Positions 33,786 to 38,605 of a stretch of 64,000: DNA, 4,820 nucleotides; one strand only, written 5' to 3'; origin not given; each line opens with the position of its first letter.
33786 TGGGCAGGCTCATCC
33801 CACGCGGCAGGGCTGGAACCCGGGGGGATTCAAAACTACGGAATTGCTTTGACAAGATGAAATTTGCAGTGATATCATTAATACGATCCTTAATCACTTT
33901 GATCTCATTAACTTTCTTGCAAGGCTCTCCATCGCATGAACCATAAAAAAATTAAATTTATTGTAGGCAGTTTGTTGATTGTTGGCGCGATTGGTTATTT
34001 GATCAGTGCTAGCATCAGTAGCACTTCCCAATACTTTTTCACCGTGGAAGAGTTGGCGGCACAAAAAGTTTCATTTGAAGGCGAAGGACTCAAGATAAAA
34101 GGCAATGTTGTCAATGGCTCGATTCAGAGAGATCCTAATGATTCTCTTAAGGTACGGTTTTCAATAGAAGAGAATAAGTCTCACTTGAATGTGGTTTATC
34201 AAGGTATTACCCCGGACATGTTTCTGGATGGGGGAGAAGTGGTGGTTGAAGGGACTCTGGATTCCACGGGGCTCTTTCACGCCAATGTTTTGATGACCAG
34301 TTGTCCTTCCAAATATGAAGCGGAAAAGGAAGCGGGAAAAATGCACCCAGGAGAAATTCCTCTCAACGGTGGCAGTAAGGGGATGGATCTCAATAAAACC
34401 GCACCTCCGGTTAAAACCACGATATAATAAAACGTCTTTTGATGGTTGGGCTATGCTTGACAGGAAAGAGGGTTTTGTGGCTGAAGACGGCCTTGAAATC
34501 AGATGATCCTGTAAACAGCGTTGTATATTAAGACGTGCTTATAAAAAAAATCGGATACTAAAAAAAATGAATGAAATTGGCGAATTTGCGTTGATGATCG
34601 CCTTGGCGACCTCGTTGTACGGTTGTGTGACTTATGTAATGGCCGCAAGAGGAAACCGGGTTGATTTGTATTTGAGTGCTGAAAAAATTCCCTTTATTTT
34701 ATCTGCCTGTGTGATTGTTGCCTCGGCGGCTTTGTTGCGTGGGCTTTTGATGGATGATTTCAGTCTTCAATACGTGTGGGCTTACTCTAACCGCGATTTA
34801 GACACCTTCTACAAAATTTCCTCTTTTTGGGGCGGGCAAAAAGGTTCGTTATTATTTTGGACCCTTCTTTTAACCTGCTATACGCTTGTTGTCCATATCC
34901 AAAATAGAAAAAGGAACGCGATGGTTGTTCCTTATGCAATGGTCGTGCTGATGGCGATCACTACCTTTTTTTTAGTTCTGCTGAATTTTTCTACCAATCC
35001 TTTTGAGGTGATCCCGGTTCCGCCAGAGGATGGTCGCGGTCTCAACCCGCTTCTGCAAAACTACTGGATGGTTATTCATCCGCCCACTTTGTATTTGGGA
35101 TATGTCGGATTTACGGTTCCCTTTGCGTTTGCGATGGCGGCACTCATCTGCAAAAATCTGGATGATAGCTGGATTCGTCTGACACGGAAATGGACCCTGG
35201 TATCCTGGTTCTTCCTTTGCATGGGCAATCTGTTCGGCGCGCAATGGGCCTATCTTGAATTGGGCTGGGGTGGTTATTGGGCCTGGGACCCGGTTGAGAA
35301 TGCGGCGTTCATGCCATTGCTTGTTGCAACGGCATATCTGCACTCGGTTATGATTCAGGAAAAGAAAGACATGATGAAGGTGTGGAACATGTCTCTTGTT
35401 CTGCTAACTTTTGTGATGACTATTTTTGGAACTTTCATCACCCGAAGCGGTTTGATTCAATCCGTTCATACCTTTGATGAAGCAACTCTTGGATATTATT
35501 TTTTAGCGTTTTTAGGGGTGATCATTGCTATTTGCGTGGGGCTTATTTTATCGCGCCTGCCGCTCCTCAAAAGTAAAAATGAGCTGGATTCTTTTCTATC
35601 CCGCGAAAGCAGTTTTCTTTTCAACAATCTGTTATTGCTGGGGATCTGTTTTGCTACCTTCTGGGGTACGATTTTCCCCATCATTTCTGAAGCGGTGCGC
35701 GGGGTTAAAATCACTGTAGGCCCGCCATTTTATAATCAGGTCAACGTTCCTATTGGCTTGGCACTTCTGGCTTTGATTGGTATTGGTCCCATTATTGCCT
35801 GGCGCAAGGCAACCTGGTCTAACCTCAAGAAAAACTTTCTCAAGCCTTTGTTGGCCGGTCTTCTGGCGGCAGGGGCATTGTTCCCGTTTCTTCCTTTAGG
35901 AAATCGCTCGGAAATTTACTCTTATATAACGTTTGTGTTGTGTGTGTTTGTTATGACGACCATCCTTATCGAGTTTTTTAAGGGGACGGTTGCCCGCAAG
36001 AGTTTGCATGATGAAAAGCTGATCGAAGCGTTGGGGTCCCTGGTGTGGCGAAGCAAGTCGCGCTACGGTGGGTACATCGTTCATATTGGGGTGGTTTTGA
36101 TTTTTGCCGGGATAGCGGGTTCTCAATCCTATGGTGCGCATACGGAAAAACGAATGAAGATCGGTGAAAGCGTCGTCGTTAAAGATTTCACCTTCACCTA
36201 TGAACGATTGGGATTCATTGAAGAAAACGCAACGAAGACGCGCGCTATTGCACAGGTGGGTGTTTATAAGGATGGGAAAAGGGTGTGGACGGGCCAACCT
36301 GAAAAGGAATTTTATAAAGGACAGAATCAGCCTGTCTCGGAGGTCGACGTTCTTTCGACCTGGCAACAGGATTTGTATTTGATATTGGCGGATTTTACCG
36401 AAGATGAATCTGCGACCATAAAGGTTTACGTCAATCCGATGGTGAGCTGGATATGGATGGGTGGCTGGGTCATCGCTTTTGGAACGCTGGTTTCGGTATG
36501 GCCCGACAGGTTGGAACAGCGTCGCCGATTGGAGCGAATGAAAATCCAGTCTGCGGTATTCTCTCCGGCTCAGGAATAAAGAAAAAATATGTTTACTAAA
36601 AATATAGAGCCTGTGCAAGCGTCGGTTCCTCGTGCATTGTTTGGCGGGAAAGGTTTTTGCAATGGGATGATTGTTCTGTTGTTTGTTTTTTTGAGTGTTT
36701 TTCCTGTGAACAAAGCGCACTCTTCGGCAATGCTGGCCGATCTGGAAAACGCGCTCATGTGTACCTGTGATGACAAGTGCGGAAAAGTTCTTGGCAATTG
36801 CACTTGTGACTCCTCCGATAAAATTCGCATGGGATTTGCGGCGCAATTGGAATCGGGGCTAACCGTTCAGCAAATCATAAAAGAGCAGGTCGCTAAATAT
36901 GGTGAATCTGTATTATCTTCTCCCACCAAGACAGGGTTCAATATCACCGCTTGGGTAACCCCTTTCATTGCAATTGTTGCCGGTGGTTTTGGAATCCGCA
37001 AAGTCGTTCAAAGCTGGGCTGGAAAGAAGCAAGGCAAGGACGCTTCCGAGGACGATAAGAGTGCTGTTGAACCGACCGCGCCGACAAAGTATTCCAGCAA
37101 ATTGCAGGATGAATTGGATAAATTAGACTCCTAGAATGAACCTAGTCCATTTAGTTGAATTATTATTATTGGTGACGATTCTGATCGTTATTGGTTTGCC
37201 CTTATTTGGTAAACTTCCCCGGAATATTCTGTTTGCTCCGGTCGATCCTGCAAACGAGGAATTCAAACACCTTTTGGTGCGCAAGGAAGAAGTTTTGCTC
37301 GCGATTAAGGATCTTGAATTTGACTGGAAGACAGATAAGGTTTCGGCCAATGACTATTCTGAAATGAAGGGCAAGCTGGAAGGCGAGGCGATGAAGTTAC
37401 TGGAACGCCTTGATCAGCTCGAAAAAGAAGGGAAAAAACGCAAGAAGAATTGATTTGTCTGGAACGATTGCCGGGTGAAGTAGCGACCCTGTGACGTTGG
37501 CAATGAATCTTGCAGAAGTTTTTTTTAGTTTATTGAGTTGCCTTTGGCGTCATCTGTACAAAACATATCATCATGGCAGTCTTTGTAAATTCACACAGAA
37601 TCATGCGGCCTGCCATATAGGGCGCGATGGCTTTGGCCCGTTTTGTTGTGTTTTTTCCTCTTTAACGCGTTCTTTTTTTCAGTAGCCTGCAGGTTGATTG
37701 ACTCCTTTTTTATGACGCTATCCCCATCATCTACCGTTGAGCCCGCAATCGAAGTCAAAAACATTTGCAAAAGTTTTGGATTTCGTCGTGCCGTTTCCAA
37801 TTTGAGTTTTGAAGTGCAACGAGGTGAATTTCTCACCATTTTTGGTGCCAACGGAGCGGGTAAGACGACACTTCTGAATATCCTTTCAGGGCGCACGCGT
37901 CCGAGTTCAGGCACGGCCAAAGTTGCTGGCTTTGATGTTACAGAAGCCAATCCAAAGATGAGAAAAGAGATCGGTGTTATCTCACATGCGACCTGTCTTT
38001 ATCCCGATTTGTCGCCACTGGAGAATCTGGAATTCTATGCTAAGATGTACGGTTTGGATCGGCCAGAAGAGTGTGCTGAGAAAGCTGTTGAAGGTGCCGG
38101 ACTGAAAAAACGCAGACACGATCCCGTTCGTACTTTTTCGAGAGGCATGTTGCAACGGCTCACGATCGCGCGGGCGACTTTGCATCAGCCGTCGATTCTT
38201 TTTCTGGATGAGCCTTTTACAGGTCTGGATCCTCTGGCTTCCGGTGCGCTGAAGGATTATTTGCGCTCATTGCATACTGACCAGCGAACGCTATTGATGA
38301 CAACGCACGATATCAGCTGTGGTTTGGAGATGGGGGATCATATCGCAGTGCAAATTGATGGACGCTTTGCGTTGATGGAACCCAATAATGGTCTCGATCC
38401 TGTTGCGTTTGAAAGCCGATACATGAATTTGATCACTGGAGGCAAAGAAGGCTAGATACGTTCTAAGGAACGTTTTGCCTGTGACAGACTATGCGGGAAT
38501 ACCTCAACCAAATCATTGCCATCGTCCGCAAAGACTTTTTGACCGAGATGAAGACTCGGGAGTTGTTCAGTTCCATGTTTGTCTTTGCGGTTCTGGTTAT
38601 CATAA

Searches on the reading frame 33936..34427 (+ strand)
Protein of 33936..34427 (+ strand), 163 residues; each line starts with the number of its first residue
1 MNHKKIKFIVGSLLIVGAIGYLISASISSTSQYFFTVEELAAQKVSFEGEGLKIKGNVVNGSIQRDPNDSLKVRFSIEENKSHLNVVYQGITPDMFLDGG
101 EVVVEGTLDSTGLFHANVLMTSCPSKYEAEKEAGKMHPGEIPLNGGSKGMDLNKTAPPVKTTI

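Call 37: search_protein_families(library=pfam, proteins=[window:33936-34427:+], max_evalue=0.01)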
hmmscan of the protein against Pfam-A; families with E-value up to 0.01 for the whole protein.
window:33936-34427:+ (163 aa): 1 family
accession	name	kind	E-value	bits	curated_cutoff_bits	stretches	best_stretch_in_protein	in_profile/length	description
PF03100.22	CcmE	-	1.2e-27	96.6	24.6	1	32-129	2-98/99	CcmE domain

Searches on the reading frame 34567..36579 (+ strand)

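Call 37: search_protein_families(library=pfam, proteins=[window:34567-36579:+], max_evalue=0.01)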
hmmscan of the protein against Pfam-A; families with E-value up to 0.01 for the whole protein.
window:34567-36579:+ (670 aa): 5 families
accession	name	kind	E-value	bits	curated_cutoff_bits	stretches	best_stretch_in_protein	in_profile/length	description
PF16327.10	CcmF_C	-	2.6e-64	217.9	28.7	1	313-644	1-320/323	Cytochrome c-type biogenesis protein CcmF C-terminal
PF01578.25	Cytochrom_C_asm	-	5.3e-41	141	29.9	1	89-295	2-210/212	Cytochrome C assembly protein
PF06305.16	LapA_dom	-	0.005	17.2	28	0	389-422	12-45/64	Lipopolysaccharide assembly protein A domain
PF15816.10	TMEM82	-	0.0052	16.2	27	0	77-139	212-276/311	Transmembrane protein 82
PF05140.19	ResB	-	0.0081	15.4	24.6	0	582-645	385-449/486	ResB-like family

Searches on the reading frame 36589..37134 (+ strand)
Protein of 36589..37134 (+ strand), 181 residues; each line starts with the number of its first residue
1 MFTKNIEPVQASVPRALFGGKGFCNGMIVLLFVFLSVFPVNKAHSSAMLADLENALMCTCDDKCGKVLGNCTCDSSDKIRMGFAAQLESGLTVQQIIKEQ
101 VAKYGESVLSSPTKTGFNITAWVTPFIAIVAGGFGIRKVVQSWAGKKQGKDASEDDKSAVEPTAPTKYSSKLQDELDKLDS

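Call 37: search_protein_families(library=pfam, proteins=[window:36589-37134:+], max_evalue=0.01)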
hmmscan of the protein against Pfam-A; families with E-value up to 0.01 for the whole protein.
window:36589-37134:+ (181 aa): 1 family
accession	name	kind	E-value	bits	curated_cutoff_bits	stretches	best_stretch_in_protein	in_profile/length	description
PF03918.19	CcmH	-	2.8e-13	49.8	25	1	42-159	22-138/143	Cytochrome C biogenesis protein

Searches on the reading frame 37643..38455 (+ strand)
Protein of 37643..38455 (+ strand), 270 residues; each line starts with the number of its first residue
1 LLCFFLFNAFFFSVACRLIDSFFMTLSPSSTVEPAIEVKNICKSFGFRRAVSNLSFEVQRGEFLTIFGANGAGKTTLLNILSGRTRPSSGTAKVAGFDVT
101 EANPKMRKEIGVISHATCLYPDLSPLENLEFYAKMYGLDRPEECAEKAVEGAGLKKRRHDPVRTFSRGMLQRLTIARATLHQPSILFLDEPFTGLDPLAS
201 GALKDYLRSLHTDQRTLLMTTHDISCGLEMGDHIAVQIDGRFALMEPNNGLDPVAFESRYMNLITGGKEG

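Call 37: search_protein_families(library=pfam, proteins=[window:37643-38455:+], max_evalue=0.01)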
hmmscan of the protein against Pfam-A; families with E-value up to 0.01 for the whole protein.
window:37643-38455:+ (270 aa): 6 families
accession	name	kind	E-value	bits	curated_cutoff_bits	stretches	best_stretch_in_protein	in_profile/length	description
PF00005.33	ABC_tran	-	1.6e-32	113.4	25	1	52-192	2-136/137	ABC transporter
PF13304.12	AAA_21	-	2.5e-11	44.7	27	2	159-223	232-299/304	AAA domain, putative AbiEii toxin, Type IV TA system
PF13476.12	AAA_23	-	0.00072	20.7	27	1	41-81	7-39/201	AAA domain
PF13166.12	AAA_13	-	0.0039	16.4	36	0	65-85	20-40/713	AAA domain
PF13521.12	AAA_28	-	0.0055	17.4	27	0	66-84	4-22/164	AAA domain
PF13401.12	AAA_22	-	0.0099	16.6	27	0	61-158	5-65/130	AAA domain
